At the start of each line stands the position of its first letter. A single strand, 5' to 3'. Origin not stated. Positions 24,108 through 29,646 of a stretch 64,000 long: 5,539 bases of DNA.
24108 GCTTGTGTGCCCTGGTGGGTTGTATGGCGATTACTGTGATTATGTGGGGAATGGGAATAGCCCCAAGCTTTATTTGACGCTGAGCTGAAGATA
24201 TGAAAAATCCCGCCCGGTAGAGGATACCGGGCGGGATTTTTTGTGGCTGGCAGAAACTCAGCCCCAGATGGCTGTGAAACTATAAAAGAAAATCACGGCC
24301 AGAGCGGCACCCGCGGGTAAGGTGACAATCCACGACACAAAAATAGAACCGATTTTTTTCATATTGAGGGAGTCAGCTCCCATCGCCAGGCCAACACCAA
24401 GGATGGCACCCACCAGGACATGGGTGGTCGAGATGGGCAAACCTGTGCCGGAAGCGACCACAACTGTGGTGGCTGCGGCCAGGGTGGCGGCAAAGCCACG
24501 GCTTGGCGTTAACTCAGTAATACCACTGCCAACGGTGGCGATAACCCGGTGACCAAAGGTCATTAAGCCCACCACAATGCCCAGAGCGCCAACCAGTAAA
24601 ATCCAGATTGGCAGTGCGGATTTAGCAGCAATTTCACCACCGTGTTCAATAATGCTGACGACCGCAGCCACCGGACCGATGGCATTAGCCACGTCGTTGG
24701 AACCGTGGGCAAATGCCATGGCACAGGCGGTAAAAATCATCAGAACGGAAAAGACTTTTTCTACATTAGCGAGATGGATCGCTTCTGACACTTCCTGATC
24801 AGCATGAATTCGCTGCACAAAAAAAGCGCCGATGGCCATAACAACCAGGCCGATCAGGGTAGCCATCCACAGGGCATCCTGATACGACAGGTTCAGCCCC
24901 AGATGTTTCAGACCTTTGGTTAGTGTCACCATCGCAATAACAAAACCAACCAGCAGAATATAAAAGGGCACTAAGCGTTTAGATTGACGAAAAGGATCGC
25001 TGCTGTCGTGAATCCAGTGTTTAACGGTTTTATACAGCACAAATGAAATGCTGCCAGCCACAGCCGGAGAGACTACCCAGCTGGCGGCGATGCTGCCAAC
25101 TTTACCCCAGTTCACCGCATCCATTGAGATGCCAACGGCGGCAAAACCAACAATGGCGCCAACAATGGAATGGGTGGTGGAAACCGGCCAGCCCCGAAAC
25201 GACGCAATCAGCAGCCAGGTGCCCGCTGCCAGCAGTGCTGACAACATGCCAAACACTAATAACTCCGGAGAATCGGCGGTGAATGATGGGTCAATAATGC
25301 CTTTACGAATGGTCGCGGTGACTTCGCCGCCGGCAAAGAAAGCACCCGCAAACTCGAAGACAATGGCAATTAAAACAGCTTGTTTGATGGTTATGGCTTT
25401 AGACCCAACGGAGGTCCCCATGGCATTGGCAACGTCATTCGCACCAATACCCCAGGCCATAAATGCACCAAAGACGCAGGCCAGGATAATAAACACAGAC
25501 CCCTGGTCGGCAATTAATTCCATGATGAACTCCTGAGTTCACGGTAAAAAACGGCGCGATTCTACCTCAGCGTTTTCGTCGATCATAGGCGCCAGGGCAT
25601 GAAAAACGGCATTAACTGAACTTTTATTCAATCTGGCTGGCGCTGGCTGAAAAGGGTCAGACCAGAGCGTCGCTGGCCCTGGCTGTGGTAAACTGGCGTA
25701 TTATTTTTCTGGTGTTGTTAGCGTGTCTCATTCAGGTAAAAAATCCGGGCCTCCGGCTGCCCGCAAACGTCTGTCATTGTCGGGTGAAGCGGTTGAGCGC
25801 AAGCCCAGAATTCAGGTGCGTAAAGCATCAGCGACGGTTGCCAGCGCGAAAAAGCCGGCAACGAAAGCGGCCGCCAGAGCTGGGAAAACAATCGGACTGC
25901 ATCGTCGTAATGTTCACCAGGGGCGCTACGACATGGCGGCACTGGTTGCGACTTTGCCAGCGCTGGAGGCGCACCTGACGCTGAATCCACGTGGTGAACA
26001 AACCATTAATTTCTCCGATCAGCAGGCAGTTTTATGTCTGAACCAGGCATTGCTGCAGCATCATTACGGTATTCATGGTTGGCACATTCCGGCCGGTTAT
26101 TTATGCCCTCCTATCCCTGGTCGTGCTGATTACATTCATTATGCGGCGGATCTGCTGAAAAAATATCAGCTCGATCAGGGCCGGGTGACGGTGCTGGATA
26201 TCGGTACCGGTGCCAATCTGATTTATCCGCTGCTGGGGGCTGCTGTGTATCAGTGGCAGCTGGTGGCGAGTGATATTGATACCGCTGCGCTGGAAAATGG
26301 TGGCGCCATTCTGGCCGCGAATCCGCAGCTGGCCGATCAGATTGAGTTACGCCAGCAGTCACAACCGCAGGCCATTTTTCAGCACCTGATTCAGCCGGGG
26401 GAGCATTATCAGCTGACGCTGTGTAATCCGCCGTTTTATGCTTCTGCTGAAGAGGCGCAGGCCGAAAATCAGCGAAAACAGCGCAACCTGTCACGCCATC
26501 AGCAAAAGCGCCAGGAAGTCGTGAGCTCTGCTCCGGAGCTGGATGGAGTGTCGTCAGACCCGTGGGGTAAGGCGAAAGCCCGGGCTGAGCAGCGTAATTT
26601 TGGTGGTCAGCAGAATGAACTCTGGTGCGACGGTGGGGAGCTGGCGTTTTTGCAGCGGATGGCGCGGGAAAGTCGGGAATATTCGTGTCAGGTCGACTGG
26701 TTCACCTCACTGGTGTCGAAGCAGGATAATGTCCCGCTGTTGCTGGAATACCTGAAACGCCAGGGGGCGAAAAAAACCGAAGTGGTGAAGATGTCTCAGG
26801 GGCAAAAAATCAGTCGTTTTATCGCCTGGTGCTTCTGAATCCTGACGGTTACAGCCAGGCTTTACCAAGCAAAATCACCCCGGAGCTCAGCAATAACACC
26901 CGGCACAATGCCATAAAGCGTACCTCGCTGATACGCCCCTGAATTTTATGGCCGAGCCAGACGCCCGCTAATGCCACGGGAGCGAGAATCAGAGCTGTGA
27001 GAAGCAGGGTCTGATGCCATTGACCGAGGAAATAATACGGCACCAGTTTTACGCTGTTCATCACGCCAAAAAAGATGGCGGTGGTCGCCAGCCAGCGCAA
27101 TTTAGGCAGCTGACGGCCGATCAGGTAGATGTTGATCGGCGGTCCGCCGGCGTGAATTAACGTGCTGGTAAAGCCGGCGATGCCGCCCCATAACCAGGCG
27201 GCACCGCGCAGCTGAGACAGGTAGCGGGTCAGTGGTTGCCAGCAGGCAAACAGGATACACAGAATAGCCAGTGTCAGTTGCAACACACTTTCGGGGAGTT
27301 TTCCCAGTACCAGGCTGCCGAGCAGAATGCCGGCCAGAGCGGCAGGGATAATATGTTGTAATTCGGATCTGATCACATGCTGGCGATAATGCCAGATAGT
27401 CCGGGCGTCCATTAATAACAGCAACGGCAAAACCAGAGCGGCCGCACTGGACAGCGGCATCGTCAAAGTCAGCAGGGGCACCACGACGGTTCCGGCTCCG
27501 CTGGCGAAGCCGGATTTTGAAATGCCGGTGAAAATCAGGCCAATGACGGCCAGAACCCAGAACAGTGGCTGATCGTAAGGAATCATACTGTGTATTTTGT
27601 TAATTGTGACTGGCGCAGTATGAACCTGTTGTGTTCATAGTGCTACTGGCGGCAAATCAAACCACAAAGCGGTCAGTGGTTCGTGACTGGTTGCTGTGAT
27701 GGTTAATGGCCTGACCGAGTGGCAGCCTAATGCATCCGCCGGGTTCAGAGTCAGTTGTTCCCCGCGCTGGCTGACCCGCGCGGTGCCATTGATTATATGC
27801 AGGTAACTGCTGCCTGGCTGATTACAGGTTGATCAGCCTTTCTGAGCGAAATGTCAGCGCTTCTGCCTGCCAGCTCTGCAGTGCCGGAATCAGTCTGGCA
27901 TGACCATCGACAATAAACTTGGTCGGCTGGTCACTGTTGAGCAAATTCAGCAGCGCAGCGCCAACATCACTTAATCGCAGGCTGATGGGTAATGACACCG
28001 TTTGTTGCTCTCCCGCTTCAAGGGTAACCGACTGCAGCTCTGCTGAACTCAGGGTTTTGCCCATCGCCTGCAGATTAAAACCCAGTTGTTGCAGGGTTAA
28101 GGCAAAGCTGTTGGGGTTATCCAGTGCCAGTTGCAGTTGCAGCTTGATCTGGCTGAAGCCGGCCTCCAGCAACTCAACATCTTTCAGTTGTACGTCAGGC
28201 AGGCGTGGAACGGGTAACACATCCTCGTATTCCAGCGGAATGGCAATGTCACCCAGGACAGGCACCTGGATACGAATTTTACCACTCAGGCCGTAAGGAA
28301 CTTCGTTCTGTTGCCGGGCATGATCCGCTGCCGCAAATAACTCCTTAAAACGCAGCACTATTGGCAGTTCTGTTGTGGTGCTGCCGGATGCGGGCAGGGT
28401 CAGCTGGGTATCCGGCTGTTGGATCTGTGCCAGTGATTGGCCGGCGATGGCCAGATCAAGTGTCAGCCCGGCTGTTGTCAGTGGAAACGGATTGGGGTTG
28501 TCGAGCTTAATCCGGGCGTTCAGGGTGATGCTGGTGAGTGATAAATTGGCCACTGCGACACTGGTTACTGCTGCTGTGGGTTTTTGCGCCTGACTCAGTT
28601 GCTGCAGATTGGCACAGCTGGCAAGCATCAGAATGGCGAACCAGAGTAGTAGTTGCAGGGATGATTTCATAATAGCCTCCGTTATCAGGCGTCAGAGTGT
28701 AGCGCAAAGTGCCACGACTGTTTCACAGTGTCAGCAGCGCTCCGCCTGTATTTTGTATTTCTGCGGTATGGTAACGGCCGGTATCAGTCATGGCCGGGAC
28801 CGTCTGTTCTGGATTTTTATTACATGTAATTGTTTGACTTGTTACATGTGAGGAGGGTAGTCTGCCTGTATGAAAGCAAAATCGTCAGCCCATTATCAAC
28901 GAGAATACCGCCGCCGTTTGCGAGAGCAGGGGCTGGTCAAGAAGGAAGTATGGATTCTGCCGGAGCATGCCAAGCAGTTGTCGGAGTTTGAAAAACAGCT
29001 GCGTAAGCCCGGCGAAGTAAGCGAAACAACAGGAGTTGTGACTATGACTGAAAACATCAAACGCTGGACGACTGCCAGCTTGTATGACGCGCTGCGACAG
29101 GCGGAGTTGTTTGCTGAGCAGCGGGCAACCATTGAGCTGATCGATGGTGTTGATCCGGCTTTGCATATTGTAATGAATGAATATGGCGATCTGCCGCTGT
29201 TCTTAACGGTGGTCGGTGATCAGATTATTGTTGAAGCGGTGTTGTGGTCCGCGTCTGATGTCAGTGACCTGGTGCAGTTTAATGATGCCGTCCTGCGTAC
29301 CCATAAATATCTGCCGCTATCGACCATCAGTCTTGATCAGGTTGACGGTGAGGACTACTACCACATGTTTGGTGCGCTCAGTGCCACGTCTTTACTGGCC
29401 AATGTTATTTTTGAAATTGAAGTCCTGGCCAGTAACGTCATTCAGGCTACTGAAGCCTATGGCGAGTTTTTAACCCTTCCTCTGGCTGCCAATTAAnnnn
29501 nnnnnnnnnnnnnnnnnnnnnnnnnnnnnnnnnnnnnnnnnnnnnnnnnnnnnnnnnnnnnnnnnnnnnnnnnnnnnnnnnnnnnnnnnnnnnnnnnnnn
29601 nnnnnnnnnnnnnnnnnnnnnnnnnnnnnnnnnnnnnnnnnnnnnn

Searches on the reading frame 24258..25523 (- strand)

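Call 38: search_protein_families(library=pfam, proteins=[window:24258-25523:-], max_evalue=0.001)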
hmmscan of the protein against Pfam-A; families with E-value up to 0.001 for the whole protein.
window:24258-25523:- (421 aa): 1 family
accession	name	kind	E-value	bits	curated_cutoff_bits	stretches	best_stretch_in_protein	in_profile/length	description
PF01384.25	PHO4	-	9.7e-119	396.8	33.7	1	26-409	1-350/350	Phosphate transporter family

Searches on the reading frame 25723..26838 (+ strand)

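Call 38: search_protein_families(library=pfam, proteins=[window:25723-26838:+], max_evalue=0.001)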
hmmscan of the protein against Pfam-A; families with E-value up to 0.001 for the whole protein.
window:25723-26838:+ (371 aa): 2 families
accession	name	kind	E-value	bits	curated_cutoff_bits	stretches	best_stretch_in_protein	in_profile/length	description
PF05971.18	Methyltransf_10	-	1.7e-111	372.8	23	1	57-371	5-297/299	RNA methyltransferase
PF05175.20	MTS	-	0.00018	21.6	23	1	151-245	28-115/170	Methyltransferase small domain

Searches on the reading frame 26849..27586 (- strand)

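Call 5: search_protein_families(library=pfam, proteins=[window:26849-27586:-], max_evalue=0.01)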
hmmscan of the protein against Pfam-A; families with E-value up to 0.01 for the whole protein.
window:26849-27586:- (245 aa): 1 family
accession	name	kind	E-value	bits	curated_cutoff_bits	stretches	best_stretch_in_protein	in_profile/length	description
PF01925.25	TauE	-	2.9e-27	96.3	32.6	1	15-237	3-235/237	Sulfite exporter TauE/SafE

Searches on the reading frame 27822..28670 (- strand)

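Call 5: search_protein_families(library=pfam, proteins=[window:27822-28670:-], max_evalue=0.01)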
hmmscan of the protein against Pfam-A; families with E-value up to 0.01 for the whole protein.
window:27822-28670:- (282 aa): 3 families
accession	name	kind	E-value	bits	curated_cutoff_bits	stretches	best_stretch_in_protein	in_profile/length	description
PF03168.19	LEA_2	-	4e-30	104.6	25.4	2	54-147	2-95/98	Late embryogenesis abundant protein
PF12505.14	DUF3712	-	0.0061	17.3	24.1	0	155-200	79-125/125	Protein of unknown function (DUF3712)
PF16353.11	LacZ_4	-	0.0061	17.2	27.3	0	195-233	16-53/87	Beta-galactosidase, domain 4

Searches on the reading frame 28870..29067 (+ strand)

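Call 109: search_protein_families(library=pfam, proteins=[window:28870-29067:+], max_evalue=10)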
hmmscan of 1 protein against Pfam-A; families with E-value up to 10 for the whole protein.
window:28870-29067:+ (66 aa): 3 families
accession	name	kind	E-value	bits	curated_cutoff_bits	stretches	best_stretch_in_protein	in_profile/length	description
PF11455.13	MazE-like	-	0.038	14.4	22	1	11-45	5-36/65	Antitoxin MazE-like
PF09738.14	LRRFIP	-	0.075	12.8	28.2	1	5-62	133-187/300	LRRFIP family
PF04566.18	RNA_pol_Rpb2_4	-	0.1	13.1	28.7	0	33-60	13-40/62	RNA polymerase Rpb2, domain 4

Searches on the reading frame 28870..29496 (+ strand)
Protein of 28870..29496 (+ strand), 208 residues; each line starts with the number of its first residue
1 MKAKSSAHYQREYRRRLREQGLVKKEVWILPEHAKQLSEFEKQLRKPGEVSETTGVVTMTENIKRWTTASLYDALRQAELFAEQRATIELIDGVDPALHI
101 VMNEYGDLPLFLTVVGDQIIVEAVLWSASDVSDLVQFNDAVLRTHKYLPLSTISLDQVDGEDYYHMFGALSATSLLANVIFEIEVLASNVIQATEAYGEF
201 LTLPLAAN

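Call 5: search_protein_families(library=pfam, proteins=[window:28870-29496:+], max_evalue=0.01)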
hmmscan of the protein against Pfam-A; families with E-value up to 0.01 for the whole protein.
window:28870-29496:+ (208 aa): 1 family
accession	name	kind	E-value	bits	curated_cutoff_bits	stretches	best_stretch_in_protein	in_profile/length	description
PF09938.14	DUF2170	-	3.1e-52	176.4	27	1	66-201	2-137/137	Uncharacterized protein conserved in bacteria (DUF2170)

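Call 6: search_protein_families(library=ncbifam, proteins=[window:28870-29496:+], max_evalue=0.01)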
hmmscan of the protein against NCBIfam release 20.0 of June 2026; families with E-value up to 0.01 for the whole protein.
window:28870-29496:+ (208 aa): 2 families
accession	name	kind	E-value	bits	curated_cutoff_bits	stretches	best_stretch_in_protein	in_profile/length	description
NF050185.1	BflmRegBacAPseudo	equivalog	3e-95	317.5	300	1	1-202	1-203/206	biofilm formation regulator BacA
NF041430.1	UrfF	equivalog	0.0013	18.7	100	1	3-47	14-58/68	plasmid repression protein F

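Call 10: search_protein_families(library=padloc, proteins=[window:28870-29496:+], max_evalue=0.01)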
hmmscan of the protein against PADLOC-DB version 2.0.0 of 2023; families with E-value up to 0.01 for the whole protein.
window:28870-29496:+ (208 aa): 0 families
